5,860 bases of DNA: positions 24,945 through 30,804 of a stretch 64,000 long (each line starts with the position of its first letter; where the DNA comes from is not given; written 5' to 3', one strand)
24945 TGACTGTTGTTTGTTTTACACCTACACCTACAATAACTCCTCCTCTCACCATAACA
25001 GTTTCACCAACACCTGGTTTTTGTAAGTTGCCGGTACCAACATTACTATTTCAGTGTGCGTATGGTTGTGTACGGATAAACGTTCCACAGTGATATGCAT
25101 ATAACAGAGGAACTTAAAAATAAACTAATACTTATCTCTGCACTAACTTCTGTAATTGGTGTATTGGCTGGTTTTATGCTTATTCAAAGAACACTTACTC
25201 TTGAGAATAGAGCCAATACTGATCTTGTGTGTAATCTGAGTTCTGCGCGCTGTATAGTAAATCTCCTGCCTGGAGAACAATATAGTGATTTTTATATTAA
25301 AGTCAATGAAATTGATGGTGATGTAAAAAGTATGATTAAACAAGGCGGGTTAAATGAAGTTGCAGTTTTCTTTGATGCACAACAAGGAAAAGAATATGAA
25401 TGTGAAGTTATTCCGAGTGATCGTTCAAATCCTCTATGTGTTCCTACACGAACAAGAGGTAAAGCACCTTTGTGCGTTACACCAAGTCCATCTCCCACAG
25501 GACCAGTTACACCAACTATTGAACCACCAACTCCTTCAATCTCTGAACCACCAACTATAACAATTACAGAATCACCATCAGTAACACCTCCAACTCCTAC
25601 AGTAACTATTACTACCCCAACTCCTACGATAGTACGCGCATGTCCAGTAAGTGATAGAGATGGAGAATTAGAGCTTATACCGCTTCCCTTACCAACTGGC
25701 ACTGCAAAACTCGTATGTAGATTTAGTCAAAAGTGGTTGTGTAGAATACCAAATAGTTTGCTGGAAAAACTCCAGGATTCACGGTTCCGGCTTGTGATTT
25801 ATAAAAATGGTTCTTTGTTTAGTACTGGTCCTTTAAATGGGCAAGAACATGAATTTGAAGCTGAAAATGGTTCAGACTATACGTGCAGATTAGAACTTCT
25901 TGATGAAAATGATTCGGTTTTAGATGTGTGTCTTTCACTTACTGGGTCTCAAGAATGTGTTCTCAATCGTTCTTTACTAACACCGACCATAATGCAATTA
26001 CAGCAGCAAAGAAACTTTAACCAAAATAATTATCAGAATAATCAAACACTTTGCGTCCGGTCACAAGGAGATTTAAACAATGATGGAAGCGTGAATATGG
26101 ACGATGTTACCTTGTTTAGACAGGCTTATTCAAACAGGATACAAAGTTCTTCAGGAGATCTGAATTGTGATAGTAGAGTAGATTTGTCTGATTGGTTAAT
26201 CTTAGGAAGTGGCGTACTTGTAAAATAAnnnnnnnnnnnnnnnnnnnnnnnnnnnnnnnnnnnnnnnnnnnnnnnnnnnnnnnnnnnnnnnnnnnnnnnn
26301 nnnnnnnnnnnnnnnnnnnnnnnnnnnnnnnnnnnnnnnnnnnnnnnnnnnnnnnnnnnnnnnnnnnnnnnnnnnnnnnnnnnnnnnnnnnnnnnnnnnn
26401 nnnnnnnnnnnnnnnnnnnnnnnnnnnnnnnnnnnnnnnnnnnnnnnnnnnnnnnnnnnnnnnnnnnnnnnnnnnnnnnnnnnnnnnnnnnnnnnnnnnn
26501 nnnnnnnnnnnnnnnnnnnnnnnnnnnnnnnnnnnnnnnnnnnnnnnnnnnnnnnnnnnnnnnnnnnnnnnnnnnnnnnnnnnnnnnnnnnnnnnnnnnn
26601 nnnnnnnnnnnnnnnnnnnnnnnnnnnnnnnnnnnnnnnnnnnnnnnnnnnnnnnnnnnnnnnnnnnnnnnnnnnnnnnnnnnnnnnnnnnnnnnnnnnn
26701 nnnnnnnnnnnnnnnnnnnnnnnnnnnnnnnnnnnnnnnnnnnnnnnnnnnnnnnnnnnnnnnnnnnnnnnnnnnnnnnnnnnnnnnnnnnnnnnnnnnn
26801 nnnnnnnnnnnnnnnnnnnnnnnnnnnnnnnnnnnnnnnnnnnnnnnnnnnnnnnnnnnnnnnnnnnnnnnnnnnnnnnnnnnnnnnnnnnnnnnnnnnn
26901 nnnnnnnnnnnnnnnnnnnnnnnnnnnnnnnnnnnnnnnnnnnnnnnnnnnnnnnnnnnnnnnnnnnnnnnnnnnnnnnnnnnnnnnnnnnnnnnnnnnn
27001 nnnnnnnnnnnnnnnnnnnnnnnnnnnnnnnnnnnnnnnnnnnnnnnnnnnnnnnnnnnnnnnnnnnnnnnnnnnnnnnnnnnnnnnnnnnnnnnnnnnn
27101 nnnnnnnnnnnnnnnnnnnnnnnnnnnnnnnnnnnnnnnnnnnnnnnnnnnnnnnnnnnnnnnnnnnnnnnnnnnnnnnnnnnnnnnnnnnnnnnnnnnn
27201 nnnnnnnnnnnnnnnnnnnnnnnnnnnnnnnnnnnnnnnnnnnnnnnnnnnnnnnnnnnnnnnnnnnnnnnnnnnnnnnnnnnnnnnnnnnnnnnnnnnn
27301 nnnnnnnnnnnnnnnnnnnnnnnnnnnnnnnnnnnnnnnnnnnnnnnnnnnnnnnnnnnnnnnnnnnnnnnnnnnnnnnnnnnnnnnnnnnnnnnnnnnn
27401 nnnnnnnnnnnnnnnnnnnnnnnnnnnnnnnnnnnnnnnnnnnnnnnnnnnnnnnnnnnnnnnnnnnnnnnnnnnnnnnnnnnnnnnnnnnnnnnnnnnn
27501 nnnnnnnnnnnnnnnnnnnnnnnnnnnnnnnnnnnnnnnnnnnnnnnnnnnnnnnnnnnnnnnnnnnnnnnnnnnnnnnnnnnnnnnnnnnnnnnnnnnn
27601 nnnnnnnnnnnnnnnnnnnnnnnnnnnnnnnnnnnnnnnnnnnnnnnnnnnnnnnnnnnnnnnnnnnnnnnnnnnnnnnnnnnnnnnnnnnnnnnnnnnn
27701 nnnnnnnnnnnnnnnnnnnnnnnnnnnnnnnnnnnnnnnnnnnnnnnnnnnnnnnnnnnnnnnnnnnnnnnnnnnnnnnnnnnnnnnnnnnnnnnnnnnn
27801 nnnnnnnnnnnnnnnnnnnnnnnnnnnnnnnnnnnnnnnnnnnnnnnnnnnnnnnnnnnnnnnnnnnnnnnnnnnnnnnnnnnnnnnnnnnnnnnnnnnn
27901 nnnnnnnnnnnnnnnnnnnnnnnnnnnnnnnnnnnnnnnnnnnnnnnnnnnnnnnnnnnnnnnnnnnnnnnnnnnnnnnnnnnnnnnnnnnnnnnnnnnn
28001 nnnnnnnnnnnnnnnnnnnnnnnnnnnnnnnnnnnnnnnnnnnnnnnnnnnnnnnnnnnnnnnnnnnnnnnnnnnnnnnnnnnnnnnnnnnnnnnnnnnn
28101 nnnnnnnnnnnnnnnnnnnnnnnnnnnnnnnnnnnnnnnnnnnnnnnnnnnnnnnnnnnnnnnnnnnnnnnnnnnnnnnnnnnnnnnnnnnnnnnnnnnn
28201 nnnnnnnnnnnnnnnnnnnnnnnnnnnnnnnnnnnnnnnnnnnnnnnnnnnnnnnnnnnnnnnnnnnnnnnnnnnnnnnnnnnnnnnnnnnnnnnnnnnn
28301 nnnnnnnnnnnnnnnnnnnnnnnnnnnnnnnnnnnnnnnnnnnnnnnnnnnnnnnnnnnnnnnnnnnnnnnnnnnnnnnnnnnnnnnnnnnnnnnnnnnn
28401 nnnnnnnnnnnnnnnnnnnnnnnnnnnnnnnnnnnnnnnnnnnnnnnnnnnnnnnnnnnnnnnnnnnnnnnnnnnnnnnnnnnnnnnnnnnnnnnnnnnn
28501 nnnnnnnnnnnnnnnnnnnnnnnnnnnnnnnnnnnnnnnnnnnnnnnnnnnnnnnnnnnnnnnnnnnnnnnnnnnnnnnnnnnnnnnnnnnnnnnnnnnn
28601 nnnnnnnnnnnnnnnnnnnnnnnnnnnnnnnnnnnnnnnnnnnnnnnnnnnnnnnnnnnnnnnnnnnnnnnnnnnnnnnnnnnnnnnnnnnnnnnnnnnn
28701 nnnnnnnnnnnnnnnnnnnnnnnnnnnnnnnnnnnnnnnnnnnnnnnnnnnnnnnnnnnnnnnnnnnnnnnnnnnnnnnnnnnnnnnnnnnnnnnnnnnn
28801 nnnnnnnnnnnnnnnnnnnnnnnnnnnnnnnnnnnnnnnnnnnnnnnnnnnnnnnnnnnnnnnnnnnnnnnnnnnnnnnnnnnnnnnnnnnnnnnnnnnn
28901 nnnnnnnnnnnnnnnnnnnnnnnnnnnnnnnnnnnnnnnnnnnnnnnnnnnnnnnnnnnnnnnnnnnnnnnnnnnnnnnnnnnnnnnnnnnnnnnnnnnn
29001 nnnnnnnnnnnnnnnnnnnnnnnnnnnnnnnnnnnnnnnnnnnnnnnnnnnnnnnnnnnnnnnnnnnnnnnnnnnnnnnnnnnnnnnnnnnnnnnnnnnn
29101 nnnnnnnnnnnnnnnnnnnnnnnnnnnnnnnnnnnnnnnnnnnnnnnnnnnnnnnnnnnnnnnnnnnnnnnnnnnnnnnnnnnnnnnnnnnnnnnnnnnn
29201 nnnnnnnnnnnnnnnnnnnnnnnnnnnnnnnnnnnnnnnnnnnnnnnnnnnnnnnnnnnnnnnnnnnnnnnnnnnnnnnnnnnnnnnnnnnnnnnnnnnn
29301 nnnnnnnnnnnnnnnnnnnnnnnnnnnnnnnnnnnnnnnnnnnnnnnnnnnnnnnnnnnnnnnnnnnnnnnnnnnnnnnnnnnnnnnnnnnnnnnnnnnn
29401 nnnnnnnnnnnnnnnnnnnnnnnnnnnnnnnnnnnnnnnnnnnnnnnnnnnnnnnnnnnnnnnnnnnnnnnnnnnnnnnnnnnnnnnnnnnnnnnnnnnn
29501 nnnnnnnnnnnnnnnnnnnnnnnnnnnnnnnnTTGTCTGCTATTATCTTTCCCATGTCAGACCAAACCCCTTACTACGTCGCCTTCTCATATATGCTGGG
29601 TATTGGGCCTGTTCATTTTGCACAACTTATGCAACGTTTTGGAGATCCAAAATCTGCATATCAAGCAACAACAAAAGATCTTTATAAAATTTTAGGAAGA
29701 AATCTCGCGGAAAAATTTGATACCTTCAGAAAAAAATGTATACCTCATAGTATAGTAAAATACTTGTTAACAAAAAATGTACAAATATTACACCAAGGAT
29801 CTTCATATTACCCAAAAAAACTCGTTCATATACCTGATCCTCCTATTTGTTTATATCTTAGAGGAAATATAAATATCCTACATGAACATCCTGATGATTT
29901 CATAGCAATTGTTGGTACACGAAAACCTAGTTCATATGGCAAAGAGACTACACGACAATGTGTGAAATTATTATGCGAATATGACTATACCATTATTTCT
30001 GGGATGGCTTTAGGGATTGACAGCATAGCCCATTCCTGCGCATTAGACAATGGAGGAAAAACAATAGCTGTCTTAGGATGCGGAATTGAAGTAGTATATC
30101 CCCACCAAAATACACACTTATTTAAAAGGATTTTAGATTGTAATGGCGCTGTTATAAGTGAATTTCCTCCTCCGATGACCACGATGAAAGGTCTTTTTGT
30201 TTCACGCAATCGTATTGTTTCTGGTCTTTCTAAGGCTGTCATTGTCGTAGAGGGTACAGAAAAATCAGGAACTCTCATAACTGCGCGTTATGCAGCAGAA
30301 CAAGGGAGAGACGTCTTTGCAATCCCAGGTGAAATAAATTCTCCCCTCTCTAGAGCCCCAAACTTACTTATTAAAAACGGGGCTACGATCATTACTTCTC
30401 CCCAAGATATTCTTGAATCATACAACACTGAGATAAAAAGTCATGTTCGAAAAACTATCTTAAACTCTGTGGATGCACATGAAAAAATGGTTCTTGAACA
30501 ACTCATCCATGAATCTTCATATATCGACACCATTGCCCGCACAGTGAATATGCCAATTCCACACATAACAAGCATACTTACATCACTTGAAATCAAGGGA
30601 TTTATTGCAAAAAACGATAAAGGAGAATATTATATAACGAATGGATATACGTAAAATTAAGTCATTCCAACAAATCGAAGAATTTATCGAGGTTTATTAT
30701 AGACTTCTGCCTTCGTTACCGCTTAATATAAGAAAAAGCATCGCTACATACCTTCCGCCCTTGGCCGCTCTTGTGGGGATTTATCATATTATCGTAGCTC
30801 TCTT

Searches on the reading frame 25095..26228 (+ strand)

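Call 9: search_protein_families(library=pfam, proteins=[window:25095-26228:+], max_evalue=0.001)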
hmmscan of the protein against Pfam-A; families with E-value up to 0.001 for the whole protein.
window:25095-26228:+ (377 aa): 1 family
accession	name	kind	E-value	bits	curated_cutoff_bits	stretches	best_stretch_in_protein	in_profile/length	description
PF00404.24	Dockerin_1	-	6e-05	23.6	22.9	1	325-370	2-52/57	Dockerin type I domain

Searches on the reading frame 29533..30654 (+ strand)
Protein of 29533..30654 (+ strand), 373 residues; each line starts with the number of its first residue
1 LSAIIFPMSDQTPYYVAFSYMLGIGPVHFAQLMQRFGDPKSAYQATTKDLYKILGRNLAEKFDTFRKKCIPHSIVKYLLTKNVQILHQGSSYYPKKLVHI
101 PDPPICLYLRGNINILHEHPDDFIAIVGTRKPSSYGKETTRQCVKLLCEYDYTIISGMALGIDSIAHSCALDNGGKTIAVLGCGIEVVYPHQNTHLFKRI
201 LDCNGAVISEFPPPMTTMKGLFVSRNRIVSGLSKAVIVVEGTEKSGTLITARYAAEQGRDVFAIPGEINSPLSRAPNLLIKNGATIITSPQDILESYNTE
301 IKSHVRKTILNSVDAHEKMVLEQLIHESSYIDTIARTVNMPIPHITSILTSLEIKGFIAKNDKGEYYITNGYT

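Call 9: search_protein_families(library=pfam, proteins=[window:29533-30654:+], max_evalue=0.001)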
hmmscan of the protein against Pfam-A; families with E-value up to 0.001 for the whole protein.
window:29533-30654:+ (373 aa): 4 families
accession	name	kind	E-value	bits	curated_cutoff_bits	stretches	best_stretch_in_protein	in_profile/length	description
PF02481.21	DNA_processg_A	-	8.6e-75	251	29.6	1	81-288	5-211/212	DNA recombination-mediator protein A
PF17782.7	DprA_WH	-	6.4e-07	29.8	22.9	1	312-359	9-56/61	DprA winged helix domain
PF18306.6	LDcluster4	-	0.00023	21.2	26.3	0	124-267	4-125/151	SLOG cluster4 family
PF01978.25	TrmB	-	0.00045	20.5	25.6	1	323-364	16-58/68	Sugar-specific transcriptional regulator TrmB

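Call 97: find_encoding_contigs(protein=window:29533-30654:+, flank=5000, max_places=2)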
Protein window:29533-30654:+ (373 aa): no gene with exactly this product is on record in the collection.
